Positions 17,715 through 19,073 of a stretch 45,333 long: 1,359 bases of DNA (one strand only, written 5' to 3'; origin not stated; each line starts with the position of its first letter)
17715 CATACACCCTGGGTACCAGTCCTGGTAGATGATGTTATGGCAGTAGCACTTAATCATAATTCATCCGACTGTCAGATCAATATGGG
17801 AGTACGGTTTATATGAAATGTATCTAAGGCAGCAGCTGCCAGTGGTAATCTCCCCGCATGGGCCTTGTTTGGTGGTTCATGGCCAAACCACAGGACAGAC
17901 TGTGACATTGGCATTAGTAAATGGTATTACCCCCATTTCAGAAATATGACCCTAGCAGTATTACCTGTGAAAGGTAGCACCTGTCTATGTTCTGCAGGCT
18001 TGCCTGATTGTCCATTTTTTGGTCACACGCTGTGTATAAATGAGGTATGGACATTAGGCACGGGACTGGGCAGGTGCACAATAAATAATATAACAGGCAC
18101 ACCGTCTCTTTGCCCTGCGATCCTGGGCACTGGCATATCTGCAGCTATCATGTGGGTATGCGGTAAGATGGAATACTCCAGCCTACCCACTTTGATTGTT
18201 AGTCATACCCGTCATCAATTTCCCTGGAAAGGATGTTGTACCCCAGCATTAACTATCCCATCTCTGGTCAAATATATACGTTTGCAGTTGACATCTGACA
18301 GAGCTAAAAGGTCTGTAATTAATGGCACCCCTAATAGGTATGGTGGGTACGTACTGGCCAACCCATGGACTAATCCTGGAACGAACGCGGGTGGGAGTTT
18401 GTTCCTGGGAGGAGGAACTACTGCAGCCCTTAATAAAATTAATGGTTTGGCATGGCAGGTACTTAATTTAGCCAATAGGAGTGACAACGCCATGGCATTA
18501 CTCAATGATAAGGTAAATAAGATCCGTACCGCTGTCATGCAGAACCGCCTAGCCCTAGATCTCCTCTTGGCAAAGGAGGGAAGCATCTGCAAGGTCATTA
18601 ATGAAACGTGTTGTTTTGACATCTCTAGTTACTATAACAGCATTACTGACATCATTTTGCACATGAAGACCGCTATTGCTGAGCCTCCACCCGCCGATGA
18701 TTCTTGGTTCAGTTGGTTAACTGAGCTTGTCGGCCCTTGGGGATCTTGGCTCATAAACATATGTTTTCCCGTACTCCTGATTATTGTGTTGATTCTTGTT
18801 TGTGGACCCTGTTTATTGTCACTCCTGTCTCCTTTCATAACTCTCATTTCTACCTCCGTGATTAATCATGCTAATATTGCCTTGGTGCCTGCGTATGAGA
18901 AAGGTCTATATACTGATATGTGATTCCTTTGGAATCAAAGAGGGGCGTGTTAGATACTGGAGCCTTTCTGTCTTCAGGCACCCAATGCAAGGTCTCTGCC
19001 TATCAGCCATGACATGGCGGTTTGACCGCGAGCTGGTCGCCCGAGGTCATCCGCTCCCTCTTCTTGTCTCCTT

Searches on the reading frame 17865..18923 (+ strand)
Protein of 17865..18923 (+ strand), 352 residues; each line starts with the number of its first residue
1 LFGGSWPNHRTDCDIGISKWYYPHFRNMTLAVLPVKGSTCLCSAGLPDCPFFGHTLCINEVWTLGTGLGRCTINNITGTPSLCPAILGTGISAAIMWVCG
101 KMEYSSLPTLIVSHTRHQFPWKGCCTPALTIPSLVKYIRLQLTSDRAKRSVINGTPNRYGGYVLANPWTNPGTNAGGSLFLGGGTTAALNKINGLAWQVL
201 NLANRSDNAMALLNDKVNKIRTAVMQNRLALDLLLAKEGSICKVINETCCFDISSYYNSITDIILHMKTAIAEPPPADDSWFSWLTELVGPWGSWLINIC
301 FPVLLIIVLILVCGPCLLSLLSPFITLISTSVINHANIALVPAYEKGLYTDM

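Call 46: search_protein_families(library=pfam, proteins=[window:17865-18923:+], max_evalue=0.001)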
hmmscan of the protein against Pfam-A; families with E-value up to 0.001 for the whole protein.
window:17865-18923:+ (352 aa): 1 family
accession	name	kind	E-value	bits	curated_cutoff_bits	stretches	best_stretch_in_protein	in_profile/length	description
PF00429.24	TLV_coat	-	2.7e-16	59.9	22.5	1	189-325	422-559/560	ENV polyprotein (coat polyprotein)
